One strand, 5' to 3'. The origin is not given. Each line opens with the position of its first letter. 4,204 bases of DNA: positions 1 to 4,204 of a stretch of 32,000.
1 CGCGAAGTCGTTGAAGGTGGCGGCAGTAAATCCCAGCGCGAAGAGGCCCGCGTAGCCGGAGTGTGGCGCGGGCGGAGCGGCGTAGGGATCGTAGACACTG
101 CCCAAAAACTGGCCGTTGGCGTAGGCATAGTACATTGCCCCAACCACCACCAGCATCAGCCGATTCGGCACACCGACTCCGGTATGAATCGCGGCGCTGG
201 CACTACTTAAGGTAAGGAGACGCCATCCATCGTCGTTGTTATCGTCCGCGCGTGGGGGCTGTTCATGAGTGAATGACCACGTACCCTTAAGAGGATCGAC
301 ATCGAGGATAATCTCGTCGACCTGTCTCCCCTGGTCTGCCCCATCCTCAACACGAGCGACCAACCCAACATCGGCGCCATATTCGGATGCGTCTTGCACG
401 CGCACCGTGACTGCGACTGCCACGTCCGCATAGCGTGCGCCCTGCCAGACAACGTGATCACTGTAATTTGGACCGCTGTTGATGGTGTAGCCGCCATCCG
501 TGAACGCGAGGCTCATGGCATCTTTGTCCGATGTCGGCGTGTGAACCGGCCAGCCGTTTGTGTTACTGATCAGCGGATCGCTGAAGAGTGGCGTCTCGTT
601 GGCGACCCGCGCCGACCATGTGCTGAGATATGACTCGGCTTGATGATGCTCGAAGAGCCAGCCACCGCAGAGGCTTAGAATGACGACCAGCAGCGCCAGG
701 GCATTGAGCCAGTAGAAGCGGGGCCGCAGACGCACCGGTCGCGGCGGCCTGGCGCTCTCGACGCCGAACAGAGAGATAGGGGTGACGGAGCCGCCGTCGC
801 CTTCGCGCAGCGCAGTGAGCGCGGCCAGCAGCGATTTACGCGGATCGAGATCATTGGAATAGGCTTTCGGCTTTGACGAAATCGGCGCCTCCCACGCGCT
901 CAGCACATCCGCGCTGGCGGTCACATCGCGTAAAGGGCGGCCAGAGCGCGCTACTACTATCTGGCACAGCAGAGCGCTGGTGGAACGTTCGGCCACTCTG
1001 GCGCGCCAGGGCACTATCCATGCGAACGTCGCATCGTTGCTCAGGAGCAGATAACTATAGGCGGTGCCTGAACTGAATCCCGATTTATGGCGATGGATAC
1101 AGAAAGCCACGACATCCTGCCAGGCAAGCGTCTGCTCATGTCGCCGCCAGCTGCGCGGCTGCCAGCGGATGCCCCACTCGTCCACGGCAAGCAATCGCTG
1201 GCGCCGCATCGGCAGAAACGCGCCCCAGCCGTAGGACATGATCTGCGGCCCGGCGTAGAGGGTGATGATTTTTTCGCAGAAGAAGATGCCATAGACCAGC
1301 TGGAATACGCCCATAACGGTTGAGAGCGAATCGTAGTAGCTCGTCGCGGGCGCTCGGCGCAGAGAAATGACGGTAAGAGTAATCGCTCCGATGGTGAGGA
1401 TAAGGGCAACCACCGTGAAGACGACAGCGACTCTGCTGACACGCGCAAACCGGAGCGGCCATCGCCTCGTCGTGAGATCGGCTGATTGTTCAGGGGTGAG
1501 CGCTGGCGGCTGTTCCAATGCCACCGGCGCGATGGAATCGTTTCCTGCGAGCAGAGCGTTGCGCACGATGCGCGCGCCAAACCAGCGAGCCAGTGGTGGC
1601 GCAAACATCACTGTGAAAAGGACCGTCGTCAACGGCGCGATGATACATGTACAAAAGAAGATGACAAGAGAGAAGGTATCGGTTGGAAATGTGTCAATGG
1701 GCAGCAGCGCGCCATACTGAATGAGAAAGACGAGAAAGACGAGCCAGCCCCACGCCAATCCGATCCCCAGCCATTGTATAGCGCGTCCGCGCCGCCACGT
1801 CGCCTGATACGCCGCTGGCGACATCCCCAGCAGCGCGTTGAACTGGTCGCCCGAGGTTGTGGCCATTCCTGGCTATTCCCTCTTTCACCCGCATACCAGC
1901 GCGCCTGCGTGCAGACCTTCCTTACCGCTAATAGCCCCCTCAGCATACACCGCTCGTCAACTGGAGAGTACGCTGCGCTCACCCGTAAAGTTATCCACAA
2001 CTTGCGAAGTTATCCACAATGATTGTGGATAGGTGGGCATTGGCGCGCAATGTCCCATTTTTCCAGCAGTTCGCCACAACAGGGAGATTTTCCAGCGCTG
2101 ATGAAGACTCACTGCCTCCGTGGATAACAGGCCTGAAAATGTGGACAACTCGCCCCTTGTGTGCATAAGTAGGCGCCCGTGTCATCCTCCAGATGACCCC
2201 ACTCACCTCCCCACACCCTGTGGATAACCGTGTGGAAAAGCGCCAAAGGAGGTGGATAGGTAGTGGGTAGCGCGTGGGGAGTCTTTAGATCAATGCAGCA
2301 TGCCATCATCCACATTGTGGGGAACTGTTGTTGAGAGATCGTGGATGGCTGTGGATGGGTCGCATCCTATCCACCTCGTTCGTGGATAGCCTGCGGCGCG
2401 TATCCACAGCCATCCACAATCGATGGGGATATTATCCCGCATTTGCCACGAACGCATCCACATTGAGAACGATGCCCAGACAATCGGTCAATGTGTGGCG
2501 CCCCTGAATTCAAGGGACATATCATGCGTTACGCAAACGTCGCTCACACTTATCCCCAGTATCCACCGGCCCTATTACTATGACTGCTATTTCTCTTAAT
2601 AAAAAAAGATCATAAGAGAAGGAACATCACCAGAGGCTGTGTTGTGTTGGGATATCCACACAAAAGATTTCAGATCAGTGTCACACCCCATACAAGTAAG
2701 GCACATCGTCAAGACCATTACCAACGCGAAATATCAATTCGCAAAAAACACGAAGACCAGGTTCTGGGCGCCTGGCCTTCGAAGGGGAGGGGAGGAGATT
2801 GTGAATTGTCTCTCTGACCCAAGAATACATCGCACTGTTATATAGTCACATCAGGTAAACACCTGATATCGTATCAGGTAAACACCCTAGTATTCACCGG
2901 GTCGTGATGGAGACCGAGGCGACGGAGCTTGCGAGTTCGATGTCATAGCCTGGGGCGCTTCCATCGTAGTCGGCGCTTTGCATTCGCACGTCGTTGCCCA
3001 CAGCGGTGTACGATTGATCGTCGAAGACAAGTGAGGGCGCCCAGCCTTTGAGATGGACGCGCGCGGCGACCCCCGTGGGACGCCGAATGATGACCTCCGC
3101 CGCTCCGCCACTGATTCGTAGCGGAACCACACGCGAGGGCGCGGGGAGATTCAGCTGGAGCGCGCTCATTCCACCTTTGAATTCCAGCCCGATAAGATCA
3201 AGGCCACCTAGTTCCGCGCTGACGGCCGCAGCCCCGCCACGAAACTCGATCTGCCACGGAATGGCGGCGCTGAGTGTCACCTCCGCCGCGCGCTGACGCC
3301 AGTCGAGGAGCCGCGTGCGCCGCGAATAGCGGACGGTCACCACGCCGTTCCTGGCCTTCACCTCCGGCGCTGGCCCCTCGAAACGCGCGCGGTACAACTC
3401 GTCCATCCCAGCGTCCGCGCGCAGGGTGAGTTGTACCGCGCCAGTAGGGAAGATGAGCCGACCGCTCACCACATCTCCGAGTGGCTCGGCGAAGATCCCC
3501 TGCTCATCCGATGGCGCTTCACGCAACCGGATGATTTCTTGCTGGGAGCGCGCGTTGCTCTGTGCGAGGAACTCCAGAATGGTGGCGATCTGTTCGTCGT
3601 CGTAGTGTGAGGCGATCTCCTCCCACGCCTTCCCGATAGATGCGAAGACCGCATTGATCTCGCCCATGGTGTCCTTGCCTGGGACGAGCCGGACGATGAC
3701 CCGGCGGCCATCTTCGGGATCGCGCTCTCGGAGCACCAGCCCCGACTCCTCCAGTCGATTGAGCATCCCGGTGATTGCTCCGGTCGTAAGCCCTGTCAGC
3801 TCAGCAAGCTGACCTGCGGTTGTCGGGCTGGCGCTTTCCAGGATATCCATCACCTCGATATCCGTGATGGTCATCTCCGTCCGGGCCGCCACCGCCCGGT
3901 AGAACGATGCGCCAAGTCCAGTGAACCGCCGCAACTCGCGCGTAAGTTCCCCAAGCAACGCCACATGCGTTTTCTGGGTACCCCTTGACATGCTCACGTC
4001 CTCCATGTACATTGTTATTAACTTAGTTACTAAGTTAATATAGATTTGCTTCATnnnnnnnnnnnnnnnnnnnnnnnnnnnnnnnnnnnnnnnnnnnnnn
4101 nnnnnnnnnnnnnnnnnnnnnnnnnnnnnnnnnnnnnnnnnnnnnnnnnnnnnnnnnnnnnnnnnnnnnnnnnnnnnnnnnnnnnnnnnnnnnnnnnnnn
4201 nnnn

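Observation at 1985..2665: oriC-like DnaA-box cluster that is not adjacent to dnaA or dnaN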

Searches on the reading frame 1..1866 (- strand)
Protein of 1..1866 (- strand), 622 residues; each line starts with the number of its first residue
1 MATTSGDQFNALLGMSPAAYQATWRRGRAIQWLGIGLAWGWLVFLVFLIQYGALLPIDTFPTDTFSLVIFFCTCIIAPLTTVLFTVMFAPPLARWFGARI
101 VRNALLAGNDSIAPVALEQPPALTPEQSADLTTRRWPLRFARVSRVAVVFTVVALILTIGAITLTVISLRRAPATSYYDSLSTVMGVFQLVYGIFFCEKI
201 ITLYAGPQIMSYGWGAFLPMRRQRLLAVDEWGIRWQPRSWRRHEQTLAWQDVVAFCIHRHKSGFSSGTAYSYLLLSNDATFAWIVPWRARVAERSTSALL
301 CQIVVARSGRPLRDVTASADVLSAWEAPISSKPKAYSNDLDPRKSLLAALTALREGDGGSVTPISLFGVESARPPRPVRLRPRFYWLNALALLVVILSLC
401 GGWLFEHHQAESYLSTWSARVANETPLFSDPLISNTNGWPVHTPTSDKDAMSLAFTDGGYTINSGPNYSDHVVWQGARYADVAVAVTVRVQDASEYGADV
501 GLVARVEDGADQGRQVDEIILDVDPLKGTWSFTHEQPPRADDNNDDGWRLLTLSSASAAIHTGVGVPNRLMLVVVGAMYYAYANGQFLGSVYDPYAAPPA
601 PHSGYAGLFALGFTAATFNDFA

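Call 15: search_protein_families(library=pfam, proteins=[window:1-1866:-], max_evalue=0.01)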
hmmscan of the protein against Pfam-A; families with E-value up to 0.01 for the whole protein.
window:1-1866:- (622 aa): 0 families

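Call 22: find_homologous_proteins(query=window:1-1866:-)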
Query window:1-1866:- (622 aa): 13 proteins with E <= 0.001 among 8000 candidates.
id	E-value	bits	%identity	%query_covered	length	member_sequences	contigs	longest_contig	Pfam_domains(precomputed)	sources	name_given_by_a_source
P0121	0.0e+0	1424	100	100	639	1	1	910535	-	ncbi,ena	-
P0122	0.0e+0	1054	76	100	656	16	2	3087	-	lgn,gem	-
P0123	1.1e-265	901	77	84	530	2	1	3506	-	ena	-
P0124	2.0e-217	742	58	100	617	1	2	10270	-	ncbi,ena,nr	ncbi:MAG TPA: hypothetical protein VJO13_05235 [Ktedonobacterales bacterium]|nr:hypothetical protein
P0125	4.6e-215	734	57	100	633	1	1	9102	-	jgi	jgi:hypothetical protein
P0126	4.6e-203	694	55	100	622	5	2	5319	-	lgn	-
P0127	1.0e-197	677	81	60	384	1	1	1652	-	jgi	jgi:hypothetical protein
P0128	1.2e-177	611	47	100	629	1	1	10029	-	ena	-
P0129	3.2e-138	480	66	56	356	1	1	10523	-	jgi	jgi:hypothetical protein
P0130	1.4e-135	471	42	99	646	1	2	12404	-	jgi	jgi:hypothetical protein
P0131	3.4e-116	407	41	87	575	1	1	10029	-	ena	-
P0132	1.4e-103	366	35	100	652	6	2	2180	-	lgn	-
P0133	4.9e-103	364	47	65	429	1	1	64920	-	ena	-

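Call 23: find_encoding_contigs(protein=P0121, flank=10000, max_places=4)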
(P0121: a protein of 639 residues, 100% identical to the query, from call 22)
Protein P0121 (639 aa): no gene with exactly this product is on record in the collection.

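Call 24: find_encoding_contigs(protein=P0122, flank=10000, max_places=3)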
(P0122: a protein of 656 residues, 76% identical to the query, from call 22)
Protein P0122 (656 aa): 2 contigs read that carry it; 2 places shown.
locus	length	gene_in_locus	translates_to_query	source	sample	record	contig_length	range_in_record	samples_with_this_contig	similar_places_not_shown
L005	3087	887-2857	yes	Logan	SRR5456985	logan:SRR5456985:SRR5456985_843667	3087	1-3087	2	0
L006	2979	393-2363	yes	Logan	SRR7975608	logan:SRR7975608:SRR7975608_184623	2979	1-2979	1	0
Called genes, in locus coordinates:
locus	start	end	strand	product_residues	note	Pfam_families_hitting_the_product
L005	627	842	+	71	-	-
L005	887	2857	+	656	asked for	-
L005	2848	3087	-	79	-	?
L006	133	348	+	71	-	-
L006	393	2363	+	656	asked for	-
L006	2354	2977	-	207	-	?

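Call 25: find_encoding_contigs(protein=P0124, flank=10000, max_places=3)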
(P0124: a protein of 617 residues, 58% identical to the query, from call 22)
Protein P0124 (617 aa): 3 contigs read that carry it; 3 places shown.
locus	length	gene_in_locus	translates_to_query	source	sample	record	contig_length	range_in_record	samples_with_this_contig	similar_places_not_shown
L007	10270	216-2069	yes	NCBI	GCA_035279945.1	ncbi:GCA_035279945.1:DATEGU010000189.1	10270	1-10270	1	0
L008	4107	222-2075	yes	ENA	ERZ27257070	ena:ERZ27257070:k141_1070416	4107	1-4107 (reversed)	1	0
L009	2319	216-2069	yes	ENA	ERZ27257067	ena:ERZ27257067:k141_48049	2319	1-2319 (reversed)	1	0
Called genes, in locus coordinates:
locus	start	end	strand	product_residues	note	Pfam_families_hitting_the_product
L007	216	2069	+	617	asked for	-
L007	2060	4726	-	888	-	PF12773:DZR, PF13240:Zn_Ribbon_1 (weak), PF13248:Zn_ribbon_3 (weak)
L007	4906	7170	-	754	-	PF13520:AA_permease_2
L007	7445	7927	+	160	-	PF14588:YjgF_endoribonc, PF01042:Ribonuc_L-PSP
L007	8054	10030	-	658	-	PF03734:YkuD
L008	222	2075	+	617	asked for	-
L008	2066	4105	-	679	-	?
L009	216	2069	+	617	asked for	-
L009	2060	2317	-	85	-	?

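Call 65: find_encoding_contigs(protein=P0133, flank=10000, max_places=2)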
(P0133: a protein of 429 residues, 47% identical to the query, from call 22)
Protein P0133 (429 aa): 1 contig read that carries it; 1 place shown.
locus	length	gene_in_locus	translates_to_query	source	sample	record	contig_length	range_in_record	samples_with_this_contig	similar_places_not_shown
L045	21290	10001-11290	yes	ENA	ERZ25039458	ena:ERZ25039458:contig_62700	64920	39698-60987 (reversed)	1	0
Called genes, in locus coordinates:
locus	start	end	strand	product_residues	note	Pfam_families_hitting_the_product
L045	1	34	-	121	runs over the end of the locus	PF07282:Cas12f1-like_TNB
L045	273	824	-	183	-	PF12323:HTH_OrfB_IS605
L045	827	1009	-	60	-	-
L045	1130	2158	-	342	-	PF04055:Radical_SAM (weak)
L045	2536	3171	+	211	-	PF00899:ThiF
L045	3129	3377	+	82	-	-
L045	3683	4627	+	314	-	-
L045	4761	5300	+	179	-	-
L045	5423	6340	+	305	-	-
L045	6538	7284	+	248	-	-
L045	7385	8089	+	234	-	PF00296:Bac_luciferase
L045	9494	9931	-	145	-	-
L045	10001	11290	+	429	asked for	-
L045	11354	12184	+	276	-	-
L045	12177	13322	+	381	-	-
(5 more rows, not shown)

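Call 66: find_encoding_contigs(protein=P0130, flank=10000, max_places=2)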
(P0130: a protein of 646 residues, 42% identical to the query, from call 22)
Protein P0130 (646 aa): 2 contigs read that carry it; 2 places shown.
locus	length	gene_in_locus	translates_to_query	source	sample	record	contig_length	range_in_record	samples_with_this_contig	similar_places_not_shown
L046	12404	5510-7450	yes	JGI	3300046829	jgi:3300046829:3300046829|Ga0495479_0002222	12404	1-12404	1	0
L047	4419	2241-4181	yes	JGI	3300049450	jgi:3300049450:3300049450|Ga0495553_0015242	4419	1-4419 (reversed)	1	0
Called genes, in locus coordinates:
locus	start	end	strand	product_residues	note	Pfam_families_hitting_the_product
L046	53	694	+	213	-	-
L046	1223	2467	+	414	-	-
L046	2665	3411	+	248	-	-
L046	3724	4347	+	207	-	PF00296:Bac_luciferase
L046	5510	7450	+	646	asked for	-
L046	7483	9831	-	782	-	-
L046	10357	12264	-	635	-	PF13520:AA_permease_2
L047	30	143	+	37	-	-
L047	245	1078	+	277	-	PF00296:Bac_luciferase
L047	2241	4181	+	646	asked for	-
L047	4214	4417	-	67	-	?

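Call 74: search_dna_similar(query=window:1-1866:-, collection=plasmids, mode=protein, max_rows=10)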
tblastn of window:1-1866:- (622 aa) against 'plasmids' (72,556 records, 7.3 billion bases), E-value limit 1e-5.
No match.

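Call 87: search_protein_families(library=ncbifam, proteins=[window:1-1866:-], max_evalue=0.001)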
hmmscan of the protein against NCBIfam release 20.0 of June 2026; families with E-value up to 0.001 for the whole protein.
window:1-1866:- (622 aa): 0 families

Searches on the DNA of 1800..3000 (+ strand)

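Call 51: search_rna_families(source=window, start=1800, end=3000, threshold=evalue, max_evalue=1)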
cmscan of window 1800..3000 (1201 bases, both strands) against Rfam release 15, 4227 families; matches with E-value up to 1: 0.
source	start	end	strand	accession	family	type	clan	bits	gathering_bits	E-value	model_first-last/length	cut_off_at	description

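Call 73: search_dna_similar(query=window:1867-2893:+, collection=plasmids, mode=distant, max_rows=15, max_evalue=0.001)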
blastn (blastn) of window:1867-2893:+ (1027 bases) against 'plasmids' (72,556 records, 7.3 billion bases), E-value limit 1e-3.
No match.

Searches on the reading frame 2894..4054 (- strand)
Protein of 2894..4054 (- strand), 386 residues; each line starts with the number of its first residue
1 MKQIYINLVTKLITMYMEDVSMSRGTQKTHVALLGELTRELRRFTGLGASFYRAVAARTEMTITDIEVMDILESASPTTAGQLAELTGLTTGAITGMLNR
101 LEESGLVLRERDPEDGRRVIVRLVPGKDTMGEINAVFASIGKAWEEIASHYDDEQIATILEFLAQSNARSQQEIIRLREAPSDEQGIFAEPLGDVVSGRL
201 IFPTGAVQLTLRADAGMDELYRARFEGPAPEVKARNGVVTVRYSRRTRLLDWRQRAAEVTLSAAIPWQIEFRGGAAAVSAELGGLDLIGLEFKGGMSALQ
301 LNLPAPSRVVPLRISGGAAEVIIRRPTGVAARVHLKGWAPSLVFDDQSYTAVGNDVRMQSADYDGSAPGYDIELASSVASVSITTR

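Call 10: find_encoding_contigs(protein=window:2894-4054:-, flank=10000, max_places=6)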
Protein window:2894-4054:- (386 aa): no gene with exactly this product is on record in the collection.

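Call 15: search_protein_families(library=pfam, proteins=[window:2894-4054:-], max_evalue=0.01)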
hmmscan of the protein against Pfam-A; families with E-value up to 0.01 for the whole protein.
window:2894-4054:- (386 aa): 10 families
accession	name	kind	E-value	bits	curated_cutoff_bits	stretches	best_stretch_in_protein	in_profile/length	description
PF01047.28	MarR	-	5.6e-13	49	24.6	1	62-119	2-59/59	MarR family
PF12802.13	MarR_2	-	4.8e-12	46.3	27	1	61-118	3-61/61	MarR family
PF13412.12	HTH_24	-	7.6e-07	29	21.9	1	61-107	1-47/48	Winged helix-turn-helix DNA-binding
PF22381.2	Staph_reg_Sar_Rot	-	1.1e-06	29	27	1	52-123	3-74/85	Transcriptional regulator SarA/Rot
PF01022.26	HTH_5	-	0.00017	21.8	22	1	66-107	5-45/47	Bacterial regulatory protein, arsR family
PF13463.12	HTH_27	-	0.00028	21.5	22.2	1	64-123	4-64/68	Winged helix DNA-binding domain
PF09339.16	HTH_IclR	-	0.00051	20.2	22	1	67-109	7-50/52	IclR helix-turn-helix domain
PF02002.24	TFIIE_alpha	-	0.0034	17.7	22.9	1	63-116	13-66/105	TFIIE alpha subunit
PF25212.1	HVO_A0114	-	0.0047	17.1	27.6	1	51-118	10-74/84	HVO_A0114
PF17782.7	DprA_WH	-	0.0091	16.5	22.9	1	68-109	17-57/61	DprA winged helix domain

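Call 17: find_homologous_proteins(query=window:2894-4054:-)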
Query window:2894-4054:- (386 aa): 1147 proteins with E <= 0.001 among 8000 candidates; the best 120 are listed.
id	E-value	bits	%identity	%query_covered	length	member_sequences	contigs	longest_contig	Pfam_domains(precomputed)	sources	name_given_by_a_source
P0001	4.8e-208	708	91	94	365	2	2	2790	PF01047.29,PF13412.13,PF12802.14,PF22381.3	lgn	-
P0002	4.2e-174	597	74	95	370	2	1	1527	PF01047.29,PF13412.13,PF12802.14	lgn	-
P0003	2.7e-172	591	74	94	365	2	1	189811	PF01047.29,PF13412.13,PF12802.14,PF22381.3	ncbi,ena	-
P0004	3.3e-169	581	71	96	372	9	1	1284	PF01047.29,PF13412.13,PF12802.14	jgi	jgi:DNA-binding MarR family transcriptional regulator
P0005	1.6e-168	578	73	94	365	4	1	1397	PF01047.29,PF12802.14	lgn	-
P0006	1.3e-158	546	68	94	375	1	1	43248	PF01047.29,PF13412.13,PF12802.14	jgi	jgi:DNA-binding MarR family transcriptional regulator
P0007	1.4e-158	546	65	99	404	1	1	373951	PF01047.29,PF13463.13,PF12802.14,PF22381.3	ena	-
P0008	5.9e-157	540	69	94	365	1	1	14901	PF01047.29,PF13412.13,PF12802.14,PF22381.3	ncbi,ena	-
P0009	1.2e-156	539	67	98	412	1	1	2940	PF01047.29,PF13412.13,PF13463.13,PF09339.17,PF12802.14,PF22381.3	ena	-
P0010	7.5e-156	537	67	94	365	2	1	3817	PF01047.29,PF13412.13,PF12802.14,PF22381.3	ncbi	-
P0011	1.1e-155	536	66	94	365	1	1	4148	PF01047.29,PF13412.13,PF09339.17,PF12802.14,PF22381.3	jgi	jgi:DNA-binding MarR family transcriptional regulator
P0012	4.7e-154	531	63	100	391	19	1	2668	PF01047.29,PF13412.13,PF09339.17,PF12802.14,PF22381.3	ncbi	-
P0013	6.3e-154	530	67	94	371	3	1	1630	PF01047.29,PF13412.13,PF12802.14,PF22381.3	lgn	-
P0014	9.8e-154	530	65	94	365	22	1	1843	PF01047.29,PF01978.26,PF09339.17,PF12802.14,PF22381.3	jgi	jgi:DNA-binding MarR family transcriptional regulator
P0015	2.3e-153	529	67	94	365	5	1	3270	PF01047.29,PF12802.14,PF22381.3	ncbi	-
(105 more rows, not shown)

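Call 19: find_encoding_contigs(protein=P0003, flank=10000, max_places=3)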
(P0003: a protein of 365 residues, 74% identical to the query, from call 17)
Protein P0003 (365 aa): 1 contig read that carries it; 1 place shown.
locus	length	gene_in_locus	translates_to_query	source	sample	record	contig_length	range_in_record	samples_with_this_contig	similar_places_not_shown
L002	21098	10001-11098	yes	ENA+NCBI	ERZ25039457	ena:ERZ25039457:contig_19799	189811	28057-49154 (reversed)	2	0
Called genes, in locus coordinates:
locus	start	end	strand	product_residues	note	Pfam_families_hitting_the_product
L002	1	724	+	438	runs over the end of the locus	PF04055:Radical_SAM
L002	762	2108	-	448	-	PF01075:Glyco_transf_9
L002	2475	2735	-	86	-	-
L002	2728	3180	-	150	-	PF00288:GHMP_kinases_N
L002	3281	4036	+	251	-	PF04474:DUF554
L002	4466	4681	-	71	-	-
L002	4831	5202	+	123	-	PF01497:Peripla_BP_2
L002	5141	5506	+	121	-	PF01497:Peripla_BP_2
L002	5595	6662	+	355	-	PF01032:FecCD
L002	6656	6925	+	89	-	PF00005:ABC_tran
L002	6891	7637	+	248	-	PF00005:ABC_tran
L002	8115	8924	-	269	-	PF01061:ABC2_membrane, PF12698:ABC2_membrane_3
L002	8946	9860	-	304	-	PF00005:ABC_tran, PF13604:AAA_30 (weak), PF13304:AAA_21 (weak), PF02702:KdpD (faint)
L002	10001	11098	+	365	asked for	PF22381:Staph_reg_Sar_Rot (faint), PF01047:MarR, PF12802:MarR_2, PF13412:HTH_24 (weak)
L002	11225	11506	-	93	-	-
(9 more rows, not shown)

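Call 20: find_encoding_contigs(protein=P0001, flank=10000, max_places=3)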
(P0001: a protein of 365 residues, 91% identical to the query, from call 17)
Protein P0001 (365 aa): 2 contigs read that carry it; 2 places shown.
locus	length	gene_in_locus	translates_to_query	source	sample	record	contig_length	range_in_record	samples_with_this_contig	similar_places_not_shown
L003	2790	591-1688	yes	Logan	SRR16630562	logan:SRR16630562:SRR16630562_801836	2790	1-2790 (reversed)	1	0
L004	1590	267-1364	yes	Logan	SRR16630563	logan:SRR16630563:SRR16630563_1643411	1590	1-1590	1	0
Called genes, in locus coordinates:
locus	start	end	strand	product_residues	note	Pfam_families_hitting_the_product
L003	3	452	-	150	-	?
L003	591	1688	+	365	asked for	PF22381:Staph_reg_Sar_Rot (weak), PF01047:MarR, PF12802:MarR_2, PF13412:HTH_24 (weak)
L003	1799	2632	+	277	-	PF00296:Bac_luciferase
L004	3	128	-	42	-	?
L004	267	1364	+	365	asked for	PF22381:Staph_reg_Sar_Rot (weak), PF01047:MarR, PF12802:MarR_2, PF13412:HTH_24 (weak)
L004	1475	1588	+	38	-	?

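Call 87: search_protein_families(library=ncbifam, proteins=[window:2894-4054:-], max_evalue=0.001)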
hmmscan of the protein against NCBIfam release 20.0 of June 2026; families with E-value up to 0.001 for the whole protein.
window:2894-4054:- (386 aa): 12 families
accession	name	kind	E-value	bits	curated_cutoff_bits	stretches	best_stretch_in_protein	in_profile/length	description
TIGR02337.1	HpaR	equivalog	7.4e-11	42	121.2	1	50-164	15-127/130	homoprotocatechuate degradation operon regulator HpaR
NF052438.1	TransRegRv0880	equivalog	1e-06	28.6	220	1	53-127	24-98/143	Rv0880 family HTH-type transcriptional regulator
NF045593.1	bilirub_TF_BilQ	equivalog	1.5e-05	24.8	125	1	82-164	49-132/135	bilirubin utilization transcriptional regulator BilQ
NF050133.1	TransRegFabT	equivalog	2.1e-05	24.8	200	1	60-123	26-89/138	fatty acid biosynthesis transcriptional regulator FabT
NF008565.1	PRK11512.1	equivalog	2.5e-05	24.3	240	1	60-133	37-110/144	multiple antibiotic resistance transcriptional regulator MarR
NF041230.1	BagL_FevM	exception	3e-05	24.1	230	1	60-126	37-104/145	MarR family transcriptional regulator BagL/FevM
TIGR04472.1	reg_rSAM_mob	hypoth_equivalog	9e-05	22.5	240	1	81-147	49-116/141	radical SAM mobile pair system MarR family transcriptional regulator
NF052638.1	TransRegOhrRVib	equivalog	0.00011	21.9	200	1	52-123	26-97/141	transcriptional regulator OhrR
NF033788.1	HTH_metalloreg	subfamily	0.00029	20.6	55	1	66-125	14-70/77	metalloregulator ArsR/SmtB family transcription factor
TIGR01889.1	Staph_reg_Sar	paralog_domain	0.00034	20.9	62.6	1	53-123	15-89/109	staphylococcal accessory regulator family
NF053777.1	Saro0803TransReg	equivalog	0.00035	20.3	200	1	57-164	31-136/140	Saro_0803 family transcriptional regulator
NF040939.2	trans_reg_lrs14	equivalog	0.00048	20.1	90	1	59-114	17-73/103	Lrs14 family HTH-type transcriptional regulator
